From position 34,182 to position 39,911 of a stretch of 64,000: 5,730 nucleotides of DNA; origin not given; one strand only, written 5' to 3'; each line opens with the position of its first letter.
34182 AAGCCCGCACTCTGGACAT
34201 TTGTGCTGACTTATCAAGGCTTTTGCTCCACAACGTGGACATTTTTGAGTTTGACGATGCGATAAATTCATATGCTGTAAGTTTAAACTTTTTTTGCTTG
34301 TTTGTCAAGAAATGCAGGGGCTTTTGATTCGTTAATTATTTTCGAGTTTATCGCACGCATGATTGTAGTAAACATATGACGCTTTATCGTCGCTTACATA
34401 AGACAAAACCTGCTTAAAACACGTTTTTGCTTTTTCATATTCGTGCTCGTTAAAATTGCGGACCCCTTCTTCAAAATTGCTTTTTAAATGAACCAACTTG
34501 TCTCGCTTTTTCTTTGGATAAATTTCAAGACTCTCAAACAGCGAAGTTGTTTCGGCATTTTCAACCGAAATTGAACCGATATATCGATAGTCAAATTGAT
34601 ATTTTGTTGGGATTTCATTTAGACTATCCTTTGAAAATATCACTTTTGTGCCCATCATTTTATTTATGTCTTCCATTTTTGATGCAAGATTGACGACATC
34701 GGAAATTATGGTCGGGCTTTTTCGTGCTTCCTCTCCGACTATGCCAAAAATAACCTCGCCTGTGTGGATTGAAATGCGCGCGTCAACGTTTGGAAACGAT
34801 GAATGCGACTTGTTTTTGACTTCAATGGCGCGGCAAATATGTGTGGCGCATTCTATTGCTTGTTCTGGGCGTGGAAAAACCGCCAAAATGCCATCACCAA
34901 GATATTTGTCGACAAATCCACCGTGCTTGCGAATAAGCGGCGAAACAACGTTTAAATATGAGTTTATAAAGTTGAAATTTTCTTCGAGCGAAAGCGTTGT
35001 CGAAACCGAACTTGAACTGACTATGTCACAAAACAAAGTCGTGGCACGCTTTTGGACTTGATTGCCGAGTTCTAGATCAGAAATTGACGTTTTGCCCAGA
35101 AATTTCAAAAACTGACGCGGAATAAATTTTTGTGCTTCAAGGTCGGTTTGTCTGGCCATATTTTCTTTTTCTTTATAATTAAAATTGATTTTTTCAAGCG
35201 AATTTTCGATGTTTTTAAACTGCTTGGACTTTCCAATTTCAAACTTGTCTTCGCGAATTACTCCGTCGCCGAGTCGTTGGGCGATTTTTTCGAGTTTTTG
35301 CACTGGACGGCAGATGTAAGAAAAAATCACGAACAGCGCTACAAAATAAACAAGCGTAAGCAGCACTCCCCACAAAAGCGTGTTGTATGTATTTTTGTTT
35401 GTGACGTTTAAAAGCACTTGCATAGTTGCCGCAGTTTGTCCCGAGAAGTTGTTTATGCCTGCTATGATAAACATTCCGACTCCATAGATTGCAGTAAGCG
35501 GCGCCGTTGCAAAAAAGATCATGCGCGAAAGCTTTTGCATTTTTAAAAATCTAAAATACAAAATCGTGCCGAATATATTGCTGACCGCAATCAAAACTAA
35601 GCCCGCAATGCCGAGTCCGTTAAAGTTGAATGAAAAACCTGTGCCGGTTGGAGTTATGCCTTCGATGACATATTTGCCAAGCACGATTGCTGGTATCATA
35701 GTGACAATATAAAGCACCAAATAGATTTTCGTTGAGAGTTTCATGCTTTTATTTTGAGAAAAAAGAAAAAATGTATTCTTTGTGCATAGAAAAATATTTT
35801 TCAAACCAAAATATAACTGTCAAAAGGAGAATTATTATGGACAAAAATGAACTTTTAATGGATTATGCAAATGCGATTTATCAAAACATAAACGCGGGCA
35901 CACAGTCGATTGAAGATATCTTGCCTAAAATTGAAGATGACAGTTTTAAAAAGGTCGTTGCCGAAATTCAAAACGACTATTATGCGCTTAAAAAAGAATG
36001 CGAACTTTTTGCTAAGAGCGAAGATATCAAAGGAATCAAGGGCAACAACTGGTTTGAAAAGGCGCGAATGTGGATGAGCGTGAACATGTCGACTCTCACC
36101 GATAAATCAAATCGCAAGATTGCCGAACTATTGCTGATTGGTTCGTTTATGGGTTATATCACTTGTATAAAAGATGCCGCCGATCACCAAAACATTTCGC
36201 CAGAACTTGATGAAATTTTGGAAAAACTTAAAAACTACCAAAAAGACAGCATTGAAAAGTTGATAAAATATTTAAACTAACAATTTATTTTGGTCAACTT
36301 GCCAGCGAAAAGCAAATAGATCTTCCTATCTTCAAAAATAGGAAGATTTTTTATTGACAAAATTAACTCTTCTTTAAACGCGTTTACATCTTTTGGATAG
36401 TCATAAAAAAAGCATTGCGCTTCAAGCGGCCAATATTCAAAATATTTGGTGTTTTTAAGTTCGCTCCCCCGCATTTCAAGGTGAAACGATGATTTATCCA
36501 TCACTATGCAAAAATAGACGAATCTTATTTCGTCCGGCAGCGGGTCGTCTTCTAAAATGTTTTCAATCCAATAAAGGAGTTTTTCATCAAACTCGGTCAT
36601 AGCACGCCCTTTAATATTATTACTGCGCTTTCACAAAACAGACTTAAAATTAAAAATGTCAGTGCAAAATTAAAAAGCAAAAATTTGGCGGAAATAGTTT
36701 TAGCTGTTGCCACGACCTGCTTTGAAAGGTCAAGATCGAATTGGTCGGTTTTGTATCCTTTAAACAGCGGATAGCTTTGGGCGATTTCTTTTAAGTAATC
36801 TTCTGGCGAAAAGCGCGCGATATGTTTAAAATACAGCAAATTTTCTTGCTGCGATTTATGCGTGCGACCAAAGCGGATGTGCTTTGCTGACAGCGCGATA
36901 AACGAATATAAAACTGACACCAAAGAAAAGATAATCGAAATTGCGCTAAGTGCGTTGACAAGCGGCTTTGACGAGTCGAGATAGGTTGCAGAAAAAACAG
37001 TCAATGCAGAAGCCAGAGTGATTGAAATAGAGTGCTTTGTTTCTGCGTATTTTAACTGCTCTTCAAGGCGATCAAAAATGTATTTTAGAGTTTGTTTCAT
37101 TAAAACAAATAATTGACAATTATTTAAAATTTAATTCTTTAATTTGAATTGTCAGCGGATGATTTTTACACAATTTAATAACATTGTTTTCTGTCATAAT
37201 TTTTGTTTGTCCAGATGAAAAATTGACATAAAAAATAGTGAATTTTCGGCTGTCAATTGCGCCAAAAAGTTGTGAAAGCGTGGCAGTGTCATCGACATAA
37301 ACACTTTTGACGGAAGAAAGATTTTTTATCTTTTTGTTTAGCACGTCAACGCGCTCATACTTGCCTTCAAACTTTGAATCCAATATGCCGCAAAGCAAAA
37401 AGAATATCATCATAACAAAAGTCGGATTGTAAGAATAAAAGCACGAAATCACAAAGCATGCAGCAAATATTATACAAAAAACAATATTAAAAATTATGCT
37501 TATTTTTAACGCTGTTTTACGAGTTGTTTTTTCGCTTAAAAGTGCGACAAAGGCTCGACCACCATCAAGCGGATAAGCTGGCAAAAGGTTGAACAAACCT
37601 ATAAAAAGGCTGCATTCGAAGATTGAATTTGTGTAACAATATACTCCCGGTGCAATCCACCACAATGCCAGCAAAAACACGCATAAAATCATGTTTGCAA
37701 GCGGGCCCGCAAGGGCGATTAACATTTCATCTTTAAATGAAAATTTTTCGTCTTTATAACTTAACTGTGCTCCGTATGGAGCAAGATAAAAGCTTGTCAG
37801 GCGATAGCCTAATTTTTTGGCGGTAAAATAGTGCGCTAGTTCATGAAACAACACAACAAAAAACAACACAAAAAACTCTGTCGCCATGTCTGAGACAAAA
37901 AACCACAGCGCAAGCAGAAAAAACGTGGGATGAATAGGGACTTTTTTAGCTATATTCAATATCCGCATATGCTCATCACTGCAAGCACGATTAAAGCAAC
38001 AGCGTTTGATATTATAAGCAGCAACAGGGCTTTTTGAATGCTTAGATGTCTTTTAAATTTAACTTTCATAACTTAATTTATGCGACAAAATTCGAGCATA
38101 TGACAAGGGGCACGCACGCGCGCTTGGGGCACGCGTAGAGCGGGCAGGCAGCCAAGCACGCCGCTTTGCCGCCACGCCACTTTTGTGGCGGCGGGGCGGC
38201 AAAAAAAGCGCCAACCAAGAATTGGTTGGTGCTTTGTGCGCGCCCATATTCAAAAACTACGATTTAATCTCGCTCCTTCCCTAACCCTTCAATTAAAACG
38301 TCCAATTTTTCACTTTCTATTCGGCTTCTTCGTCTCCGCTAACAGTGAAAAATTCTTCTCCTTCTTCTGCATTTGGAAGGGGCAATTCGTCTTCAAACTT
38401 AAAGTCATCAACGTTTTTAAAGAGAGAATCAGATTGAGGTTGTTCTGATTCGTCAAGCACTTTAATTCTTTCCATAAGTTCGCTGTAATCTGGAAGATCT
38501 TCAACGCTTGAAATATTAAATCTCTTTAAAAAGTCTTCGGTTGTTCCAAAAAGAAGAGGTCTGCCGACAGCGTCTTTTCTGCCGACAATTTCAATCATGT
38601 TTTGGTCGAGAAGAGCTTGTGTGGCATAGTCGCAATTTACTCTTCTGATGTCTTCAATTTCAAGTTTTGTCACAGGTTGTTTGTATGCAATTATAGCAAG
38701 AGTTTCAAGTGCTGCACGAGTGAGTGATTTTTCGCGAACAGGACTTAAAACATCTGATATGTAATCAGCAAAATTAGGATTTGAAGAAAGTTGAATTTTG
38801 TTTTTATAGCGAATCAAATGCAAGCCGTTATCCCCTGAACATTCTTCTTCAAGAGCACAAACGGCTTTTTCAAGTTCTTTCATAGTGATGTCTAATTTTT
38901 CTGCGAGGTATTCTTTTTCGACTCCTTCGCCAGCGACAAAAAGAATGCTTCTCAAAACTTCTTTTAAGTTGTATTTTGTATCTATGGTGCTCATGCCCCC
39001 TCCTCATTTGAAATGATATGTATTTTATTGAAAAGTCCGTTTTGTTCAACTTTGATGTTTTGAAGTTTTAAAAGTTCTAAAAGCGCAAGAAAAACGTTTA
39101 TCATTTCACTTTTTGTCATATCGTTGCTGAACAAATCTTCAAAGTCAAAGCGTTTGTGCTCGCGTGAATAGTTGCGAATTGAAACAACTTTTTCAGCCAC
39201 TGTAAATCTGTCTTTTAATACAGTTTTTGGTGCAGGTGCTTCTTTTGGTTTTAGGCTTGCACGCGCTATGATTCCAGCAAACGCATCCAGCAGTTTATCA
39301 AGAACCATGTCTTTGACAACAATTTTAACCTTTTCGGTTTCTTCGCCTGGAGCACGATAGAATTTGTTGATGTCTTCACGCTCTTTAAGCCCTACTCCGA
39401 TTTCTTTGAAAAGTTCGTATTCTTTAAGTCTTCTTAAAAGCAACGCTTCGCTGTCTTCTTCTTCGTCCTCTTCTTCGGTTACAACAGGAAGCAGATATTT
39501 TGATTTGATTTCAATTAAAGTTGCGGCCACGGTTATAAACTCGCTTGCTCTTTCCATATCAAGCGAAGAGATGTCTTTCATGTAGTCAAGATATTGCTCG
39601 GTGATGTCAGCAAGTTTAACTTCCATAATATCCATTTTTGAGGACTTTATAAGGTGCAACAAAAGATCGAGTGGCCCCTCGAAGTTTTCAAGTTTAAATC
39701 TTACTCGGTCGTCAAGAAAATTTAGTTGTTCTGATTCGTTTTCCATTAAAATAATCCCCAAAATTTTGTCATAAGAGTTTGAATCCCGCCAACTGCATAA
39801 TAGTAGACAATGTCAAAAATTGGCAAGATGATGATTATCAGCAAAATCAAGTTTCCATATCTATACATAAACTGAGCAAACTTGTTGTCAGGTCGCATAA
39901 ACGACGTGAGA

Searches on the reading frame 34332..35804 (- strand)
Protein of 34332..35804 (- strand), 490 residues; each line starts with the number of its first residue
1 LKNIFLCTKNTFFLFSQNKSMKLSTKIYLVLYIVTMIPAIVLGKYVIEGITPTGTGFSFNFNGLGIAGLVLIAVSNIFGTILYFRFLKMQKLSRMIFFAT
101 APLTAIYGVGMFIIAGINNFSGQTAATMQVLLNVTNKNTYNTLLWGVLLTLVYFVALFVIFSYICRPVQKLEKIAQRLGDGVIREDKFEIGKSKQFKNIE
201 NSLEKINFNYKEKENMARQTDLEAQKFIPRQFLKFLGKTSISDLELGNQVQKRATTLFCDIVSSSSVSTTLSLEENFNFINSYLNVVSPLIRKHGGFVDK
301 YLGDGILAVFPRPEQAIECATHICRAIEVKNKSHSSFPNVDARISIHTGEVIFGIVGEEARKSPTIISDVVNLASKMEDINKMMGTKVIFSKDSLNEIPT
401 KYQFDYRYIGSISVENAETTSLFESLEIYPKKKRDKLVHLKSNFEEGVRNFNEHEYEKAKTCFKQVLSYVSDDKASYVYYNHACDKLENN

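Call 81: search_protein_families(library=pfam, proteins=[window:34332-35804:-], max_evalue=0.00001)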
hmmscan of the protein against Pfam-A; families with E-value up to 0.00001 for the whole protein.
window:34332-35804:- (490 aa): 1 family
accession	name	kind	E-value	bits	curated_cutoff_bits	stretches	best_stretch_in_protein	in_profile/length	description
PF00211.25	Guanylate_cyc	-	5.9e-12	46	21.9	1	252-416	7-172/183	Adenylate and Guanylate cyclase catalytic domain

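Call 88: search_protein_families(library=padloc, proteins=[window:34332-35804:-], max_evalue=0.001)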
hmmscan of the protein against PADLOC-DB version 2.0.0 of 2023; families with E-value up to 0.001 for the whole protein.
window:34332-35804:- (490 aa): 7 families
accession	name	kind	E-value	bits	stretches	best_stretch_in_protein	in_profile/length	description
PDLC00734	PycC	-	1.6e-17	61.7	1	249-381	185-324/374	Pycsar cyclase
PDLC02367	PycC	-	1.9e-15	54.9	1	242-399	31-193/226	-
PDLC00766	PycC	-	9.2e-12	42.9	1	242-384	31-183/232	Pycsar cyclase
PDLC02370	PycC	-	2.1e-09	35.2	1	208-377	35-219/340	-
PDLC00764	PycC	-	3e-08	31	1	249-320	90-161/449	Pycsar cyclase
PDLC02369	PycC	-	6.3e-06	23.9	1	254-437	47-224/248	-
PDLC00765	PycC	-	0.00026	18.2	1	300-389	309-405/477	Pycsar cyclase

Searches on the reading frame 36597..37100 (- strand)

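Call 82: search_protein_families(library=pfam, proteins=[window:36597-37100:-], max_evalue=0.00001)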
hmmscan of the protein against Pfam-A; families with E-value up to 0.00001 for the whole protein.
window:36597-37100:- (167 aa): 1 family
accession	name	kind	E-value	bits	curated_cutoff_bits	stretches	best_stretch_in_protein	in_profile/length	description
PF18967.5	PycTM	-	1.5e-07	32.2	27.2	1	46-151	7-105/107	Pycsar effector protein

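Call 88: search_protein_families(library=padloc, proteins=[window:36597-37100:-], max_evalue=0.001)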
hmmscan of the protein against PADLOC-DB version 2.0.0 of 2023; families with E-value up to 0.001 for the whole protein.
window:36597-37100:- (167 aa): 11 families
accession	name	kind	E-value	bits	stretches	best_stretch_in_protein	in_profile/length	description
PDLC00691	Effector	-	1.3e-23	81.8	1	1-163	3-167/176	2TM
PDLC02364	PycTM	-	8.3e-22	76.3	1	3-162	7-151/160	-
PDLC00668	Effector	-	1e-19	69.1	1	2-157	11-170/184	2TM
PDLC02363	PycTM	-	2e-19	67.9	1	3-164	7-153/154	-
PDLC02365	PycTM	-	1e-16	59.7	1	1-162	1-160/165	-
PDLC00700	Effector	-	3.2e-11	41.5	1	2-161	5-164/173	2TM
PDLC00698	Effector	-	1.8e-09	35.8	1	4-163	9-189/198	2TM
PDLC00685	Effector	-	4.6e-08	31.1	1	19-162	35-167/174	2TM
PDLC00711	Effector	-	1.9e-07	29.4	1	4-156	10-153/164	2TM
PDLC00678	Effector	-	6.2e-07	27.6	1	21-164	30-174/184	2TM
PDLC00692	Effector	-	0.00045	18.1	0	20-156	22-147/167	2TM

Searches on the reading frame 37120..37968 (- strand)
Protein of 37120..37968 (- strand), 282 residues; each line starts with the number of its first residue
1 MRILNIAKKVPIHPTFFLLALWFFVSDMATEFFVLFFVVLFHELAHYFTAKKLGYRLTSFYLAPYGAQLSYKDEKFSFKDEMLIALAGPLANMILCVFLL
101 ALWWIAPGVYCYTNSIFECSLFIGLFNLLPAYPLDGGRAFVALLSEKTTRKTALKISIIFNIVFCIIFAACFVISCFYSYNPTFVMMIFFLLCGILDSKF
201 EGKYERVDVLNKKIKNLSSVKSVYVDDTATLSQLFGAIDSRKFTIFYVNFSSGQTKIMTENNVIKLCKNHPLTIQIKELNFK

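Call 82: search_protein_families(library=pfam, proteins=[window:37120-37968:-], max_evalue=0.00001)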
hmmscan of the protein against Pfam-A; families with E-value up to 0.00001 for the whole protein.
window:37120-37968:- (282 aa): 1 family
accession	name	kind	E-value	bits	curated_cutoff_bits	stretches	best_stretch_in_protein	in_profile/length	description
PF02163.28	Peptidase_M50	-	3.6e-21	76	27.2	2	32-107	3-104/221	Peptidase family M50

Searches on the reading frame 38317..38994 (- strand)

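Call 82: search_protein_families(library=pfam, proteins=[window:38317-38994:-], max_evalue=0.00001)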
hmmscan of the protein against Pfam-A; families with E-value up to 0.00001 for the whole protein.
window:38317-38994:- (225 aa): 1 family
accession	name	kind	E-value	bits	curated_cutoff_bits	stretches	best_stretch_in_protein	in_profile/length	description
PF04079.22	SMC_ScpB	-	2.3e-46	157.7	27.4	1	14-169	3-159/160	Segregation and condensation complex subunit ScpB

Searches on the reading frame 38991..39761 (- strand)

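Call 82: search_protein_families(library=pfam, proteins=[window:38991-39761:-], max_evalue=0.00001)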
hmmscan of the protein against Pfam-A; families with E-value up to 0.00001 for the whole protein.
window:38991-39761:- (256 aa): 1 family
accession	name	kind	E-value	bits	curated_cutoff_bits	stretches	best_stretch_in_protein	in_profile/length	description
PF02616.19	SMC_ScpA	-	1.3e-29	104.2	24.6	1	37-249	1-229/232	Segregation and condensation protein ScpA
